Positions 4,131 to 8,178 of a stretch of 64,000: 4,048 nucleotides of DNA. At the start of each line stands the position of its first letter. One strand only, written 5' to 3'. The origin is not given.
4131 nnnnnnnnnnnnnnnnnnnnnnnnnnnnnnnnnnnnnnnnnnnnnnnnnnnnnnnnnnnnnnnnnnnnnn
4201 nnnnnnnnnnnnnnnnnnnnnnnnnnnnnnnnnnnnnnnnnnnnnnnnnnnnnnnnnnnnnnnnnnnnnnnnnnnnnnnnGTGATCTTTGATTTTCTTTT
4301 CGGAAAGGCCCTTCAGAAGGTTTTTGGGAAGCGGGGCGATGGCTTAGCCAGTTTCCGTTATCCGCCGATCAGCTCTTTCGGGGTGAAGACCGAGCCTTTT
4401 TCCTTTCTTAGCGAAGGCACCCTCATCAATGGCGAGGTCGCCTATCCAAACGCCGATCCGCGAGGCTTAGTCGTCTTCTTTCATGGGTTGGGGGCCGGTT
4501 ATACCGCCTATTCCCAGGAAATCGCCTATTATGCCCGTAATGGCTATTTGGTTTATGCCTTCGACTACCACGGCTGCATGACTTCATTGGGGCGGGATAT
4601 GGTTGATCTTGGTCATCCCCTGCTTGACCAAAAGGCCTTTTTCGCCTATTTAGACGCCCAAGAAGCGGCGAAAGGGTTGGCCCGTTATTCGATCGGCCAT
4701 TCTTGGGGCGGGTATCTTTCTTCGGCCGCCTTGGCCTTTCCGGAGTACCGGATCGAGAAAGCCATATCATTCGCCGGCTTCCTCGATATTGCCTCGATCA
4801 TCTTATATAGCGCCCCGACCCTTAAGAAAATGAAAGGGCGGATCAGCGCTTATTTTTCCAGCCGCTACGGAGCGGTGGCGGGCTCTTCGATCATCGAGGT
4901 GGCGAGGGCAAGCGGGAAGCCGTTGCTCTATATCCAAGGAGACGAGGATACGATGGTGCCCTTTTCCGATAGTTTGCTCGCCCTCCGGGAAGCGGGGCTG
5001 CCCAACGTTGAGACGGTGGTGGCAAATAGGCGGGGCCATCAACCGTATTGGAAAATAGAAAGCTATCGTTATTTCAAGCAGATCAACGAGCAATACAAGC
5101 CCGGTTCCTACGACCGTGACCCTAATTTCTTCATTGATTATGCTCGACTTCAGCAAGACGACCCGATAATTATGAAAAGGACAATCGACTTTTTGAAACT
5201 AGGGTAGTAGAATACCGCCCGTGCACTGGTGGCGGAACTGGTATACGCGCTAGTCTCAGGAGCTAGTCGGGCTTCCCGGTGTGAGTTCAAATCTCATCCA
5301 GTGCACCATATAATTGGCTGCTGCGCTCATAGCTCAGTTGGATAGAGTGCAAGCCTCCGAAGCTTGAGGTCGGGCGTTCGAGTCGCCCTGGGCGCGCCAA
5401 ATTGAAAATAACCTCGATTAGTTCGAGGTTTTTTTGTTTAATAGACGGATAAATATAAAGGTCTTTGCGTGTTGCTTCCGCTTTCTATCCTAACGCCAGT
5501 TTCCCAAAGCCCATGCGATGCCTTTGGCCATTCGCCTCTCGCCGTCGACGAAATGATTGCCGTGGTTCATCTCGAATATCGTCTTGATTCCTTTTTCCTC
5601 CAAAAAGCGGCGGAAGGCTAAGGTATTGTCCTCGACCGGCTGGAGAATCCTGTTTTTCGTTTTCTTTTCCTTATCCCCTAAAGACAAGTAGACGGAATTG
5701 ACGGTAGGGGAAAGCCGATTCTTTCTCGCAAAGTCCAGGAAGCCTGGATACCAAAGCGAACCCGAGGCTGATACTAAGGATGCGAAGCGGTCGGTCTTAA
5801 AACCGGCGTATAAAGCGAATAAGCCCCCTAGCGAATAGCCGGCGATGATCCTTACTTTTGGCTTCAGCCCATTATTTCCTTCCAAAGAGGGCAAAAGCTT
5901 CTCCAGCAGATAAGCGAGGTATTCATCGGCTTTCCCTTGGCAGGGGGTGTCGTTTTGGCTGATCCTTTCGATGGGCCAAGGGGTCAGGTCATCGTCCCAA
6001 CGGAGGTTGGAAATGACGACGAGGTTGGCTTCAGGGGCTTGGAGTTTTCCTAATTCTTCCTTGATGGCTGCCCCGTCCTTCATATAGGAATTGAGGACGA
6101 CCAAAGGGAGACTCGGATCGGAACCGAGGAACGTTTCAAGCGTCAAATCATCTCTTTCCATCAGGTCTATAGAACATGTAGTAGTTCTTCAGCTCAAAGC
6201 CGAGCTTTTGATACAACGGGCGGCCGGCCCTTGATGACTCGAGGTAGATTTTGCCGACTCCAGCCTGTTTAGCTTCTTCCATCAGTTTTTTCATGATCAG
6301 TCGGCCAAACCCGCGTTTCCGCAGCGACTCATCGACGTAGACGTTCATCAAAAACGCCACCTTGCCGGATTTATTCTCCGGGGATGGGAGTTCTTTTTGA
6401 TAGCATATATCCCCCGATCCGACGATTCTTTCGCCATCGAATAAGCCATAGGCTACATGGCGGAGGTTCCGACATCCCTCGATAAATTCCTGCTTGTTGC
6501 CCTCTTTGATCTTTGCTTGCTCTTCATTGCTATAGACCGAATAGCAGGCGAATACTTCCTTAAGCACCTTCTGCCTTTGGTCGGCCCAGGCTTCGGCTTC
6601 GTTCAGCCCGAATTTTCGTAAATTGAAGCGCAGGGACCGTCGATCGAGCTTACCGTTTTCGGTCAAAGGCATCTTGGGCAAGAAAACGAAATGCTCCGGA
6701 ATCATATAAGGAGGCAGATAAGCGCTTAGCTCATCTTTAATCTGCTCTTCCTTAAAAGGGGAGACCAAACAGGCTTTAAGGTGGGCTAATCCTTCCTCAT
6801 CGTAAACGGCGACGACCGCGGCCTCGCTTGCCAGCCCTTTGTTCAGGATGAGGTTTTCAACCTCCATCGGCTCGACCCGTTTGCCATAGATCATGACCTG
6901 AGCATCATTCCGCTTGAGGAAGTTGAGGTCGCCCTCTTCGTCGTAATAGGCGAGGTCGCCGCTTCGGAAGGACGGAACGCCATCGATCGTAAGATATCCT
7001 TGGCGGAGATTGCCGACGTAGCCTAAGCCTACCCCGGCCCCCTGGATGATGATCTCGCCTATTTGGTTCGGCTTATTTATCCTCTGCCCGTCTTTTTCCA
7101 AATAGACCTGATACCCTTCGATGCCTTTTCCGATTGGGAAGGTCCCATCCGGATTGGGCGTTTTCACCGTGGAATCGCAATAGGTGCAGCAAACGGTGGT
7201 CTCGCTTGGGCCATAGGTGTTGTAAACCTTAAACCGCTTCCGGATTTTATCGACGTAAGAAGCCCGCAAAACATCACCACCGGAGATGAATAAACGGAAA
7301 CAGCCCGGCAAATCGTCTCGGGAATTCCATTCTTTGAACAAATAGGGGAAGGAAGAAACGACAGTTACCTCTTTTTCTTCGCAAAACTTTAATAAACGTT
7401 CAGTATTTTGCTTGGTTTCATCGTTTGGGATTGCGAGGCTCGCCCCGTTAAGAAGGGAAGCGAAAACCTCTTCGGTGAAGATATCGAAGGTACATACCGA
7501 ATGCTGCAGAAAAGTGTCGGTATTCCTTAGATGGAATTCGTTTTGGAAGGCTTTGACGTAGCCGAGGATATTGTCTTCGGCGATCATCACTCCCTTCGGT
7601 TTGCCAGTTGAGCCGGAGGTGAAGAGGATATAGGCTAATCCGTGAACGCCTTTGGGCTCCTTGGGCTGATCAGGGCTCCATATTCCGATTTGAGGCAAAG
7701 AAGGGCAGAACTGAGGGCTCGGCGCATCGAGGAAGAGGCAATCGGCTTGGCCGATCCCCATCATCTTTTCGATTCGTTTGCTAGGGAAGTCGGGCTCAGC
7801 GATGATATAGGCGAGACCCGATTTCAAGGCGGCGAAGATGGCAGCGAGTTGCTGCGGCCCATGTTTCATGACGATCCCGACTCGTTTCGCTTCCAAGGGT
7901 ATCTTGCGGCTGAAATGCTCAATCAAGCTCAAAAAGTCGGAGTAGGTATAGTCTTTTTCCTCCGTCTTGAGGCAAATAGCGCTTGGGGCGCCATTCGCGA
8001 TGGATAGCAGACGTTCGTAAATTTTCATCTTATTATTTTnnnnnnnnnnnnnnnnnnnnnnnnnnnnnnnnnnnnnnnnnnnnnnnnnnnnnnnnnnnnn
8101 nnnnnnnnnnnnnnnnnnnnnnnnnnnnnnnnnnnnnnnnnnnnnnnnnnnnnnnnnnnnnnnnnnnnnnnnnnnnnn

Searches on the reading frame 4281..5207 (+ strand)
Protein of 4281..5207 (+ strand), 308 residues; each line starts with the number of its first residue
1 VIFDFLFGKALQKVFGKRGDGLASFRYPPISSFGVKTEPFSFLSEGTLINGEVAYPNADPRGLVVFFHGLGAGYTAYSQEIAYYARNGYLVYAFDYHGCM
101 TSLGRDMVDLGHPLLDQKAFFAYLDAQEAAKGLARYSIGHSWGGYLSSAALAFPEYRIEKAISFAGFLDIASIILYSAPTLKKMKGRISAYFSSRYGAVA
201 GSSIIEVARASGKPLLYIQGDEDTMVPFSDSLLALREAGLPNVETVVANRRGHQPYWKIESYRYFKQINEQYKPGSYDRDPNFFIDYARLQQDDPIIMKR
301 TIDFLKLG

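Call 53: search_protein_families(library=pfam, proteins=[window:4281-5207:+], max_evalue=0.001)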
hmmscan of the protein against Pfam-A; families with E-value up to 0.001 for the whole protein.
window:4281-5207:+ (308 aa): 4 families
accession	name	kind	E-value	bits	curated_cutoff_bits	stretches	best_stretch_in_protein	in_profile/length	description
PF12146.15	Hydrolase_4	-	3.2e-17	63.1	27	1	59-183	2-124/239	Serine aminopeptidase, S33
PF00561.26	Abhydrolase_1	-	1e-12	48.7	25.8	1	63-174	2-103/245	alpha/beta hydrolase fold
PF00326.27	Peptidase_S9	-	3.6e-08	33.6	22.6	1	77-253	3-187/213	Prolyl oligopeptidase family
PF12697.13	Abhydrolase_6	-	8.7e-08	33.5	26.3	1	64-178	1-93/217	Alpha/beta hydrolase family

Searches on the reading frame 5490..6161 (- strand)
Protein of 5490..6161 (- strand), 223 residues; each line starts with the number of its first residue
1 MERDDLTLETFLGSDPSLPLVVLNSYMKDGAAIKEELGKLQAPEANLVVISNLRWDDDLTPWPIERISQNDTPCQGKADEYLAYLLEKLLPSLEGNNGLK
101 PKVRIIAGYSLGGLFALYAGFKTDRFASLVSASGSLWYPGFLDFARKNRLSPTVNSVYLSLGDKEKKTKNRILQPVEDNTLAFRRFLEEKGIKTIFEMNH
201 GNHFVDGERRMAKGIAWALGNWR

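Call 53: search_protein_families(library=pfam, proteins=[window:5490-6161:-], max_evalue=0.001)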
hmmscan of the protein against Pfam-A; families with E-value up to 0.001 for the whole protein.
window:5490-6161:- (223 aa): 1 family
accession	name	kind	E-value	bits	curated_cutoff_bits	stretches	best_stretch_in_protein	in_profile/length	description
PF00756.26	Esterase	-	4.3e-12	46.8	22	1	37-172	50-205/251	Putative esterase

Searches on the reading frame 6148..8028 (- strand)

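Call 53: search_protein_families(library=pfam, proteins=[window:6148-8028:-], max_evalue=0.001)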
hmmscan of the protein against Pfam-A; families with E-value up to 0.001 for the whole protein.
window:6148-8028:- (626 aa): 7 families
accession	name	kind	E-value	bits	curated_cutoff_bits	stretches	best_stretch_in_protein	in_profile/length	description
PF00501.34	AMP-binding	-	6.9e-52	177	29.9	1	11-337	5-383/384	AMP-binding enzyme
PF00583.31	Acetyltransf_1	-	6.3e-14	52.7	20.7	1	508-611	17-116/116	Acetyltransferase (GNAT) family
PF13508.13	Acetyltransf_7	-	2.5e-10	41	27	1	531-612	10-83/84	Acetyltransferase (GNAT) domain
PF13193.12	AMP-binding_C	-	1.2e-09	39.4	24.5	1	389-460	1-76/76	AMP-binding enzyme C-terminal domain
PF13673.13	Acetyltransf_10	-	4.1e-09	36.9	23.6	1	512-612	19-108/128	Acetyltransferase (GNAT) domain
PF13527.13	Acetyltransf_9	-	3.1e-06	27.6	25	1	523-613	40-126/127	Acetyltransferase (GNAT) domain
PF08445.16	FR47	-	0.00013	22.3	22.1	1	557-615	21-81/86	FR47-like protein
